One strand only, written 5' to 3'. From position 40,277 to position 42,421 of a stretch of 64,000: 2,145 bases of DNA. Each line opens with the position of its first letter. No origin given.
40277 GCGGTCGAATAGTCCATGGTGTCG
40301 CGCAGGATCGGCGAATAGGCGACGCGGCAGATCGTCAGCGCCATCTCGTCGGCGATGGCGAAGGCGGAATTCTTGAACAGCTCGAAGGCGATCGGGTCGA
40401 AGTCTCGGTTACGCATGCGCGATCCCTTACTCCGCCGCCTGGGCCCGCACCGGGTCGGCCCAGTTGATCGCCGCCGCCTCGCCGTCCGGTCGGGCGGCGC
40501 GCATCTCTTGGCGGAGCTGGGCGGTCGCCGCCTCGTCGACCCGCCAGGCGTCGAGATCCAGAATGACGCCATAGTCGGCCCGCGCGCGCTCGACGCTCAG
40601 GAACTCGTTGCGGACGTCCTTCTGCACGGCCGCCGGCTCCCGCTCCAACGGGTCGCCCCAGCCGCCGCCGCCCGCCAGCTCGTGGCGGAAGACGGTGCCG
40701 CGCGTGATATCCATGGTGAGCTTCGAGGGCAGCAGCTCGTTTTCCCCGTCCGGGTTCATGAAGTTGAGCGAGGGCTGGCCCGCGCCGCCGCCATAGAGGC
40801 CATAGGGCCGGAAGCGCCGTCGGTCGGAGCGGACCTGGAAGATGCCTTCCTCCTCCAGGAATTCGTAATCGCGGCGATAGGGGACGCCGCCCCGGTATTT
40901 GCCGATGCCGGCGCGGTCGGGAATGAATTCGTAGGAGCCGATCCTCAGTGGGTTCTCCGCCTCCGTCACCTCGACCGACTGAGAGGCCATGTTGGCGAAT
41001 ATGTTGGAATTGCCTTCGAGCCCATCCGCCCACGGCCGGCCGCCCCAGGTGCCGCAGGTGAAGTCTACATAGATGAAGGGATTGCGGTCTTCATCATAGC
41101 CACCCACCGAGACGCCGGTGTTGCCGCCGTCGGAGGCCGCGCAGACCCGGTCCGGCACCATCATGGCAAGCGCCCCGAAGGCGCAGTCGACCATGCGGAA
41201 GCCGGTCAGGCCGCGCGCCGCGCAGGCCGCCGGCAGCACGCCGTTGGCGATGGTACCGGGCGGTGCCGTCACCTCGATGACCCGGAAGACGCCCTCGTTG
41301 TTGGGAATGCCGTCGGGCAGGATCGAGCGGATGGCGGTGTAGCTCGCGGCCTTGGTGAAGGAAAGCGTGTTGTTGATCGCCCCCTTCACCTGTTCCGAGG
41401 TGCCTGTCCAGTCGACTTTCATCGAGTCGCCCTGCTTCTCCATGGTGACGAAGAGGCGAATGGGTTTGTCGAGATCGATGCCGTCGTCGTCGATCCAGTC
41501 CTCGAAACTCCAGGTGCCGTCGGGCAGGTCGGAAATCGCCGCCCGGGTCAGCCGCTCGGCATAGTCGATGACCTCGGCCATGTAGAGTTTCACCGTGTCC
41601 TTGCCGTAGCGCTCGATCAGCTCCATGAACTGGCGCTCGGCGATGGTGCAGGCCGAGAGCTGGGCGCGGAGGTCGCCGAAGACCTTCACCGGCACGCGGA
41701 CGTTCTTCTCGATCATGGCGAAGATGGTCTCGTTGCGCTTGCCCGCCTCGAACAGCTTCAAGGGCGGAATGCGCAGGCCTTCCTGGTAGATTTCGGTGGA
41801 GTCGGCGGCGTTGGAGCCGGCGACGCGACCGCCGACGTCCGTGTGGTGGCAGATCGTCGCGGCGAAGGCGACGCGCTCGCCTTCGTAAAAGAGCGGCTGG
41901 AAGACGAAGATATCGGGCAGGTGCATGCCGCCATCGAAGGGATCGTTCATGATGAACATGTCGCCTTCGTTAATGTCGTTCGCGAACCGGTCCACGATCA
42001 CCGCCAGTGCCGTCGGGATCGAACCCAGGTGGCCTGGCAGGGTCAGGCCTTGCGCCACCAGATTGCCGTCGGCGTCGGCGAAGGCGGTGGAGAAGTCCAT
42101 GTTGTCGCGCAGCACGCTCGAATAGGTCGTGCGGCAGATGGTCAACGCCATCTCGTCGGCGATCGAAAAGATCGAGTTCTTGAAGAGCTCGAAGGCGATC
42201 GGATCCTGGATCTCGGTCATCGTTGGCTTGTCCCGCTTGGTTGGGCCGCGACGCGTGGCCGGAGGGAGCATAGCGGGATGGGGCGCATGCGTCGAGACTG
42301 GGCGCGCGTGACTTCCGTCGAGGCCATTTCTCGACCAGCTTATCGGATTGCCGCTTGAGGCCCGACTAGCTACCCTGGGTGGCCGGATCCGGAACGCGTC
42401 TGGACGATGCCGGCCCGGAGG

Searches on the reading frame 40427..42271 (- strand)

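Call 61: search_protein_families(library=pfam, proteins=[window:40427-42271:-], max_evalue=0.0001)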
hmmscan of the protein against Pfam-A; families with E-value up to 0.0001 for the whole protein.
window:40427-42271:- (614 aa): 1 family
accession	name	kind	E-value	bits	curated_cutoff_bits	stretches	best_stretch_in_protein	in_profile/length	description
PF02538.19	Hydantoinase_B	-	4.7e-170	566.9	26.8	1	23-541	1-519/519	Hydantoinase B/oxoprolinase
